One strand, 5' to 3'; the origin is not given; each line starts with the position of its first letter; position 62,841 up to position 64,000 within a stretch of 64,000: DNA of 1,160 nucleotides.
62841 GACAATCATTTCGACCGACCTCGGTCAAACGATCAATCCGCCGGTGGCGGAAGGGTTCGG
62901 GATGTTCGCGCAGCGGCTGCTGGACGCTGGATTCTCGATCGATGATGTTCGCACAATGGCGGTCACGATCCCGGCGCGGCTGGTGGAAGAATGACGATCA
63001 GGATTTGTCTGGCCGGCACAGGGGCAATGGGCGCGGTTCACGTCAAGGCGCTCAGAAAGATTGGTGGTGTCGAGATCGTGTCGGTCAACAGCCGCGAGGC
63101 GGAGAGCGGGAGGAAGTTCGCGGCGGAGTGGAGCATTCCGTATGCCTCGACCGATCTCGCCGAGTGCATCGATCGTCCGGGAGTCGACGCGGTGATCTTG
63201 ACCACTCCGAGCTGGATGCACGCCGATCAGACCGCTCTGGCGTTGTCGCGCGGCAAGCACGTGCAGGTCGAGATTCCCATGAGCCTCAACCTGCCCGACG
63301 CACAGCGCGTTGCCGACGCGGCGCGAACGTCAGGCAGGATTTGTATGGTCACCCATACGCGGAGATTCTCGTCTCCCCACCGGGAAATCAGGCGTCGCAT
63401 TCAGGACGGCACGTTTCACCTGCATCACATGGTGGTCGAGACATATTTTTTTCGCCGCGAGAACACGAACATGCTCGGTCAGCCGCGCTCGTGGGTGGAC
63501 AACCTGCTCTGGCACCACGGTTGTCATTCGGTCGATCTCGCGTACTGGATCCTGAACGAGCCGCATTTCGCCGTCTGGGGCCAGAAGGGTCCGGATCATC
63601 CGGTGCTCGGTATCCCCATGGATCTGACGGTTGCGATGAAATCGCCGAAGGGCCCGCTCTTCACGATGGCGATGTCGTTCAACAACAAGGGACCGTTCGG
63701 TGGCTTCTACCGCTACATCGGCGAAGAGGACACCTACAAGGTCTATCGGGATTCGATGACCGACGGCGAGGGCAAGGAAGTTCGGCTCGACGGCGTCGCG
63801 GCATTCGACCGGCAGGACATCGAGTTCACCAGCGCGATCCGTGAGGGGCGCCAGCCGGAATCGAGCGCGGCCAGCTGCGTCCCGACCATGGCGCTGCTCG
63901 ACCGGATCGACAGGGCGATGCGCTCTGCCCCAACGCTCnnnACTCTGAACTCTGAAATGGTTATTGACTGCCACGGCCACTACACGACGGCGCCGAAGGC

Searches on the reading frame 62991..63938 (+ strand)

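Call 8: search_protein_families(library=pfam, proteins=[window:62991-63938:+], max_evalue=0.01)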
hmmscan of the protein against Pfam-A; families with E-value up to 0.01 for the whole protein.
window:62991-63938:+ (316 aa): 4 families
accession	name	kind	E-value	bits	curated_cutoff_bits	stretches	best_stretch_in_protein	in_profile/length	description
PF19858.4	OxRdtase_C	-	2.6e-52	176.9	26.3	1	152-309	1-162/163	Bacterial oxidoreductases, C-terminal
PF01408.29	GFO_IDH_MocA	-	1.3e-21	77.9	24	1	3-122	1-120/120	Oxidoreductase family, NAD-binding Rossmann fold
PF22725.1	GFO_IDH_MocA_C3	-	4.7e-06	27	27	1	130-248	1-122/124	GFO/IDH/MocA C-terminal domain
PF03807.23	F420_oxidored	-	0.00062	20.8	21.6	1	4-82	1-77/94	NADP oxidoreductase coenzyme F420-dependent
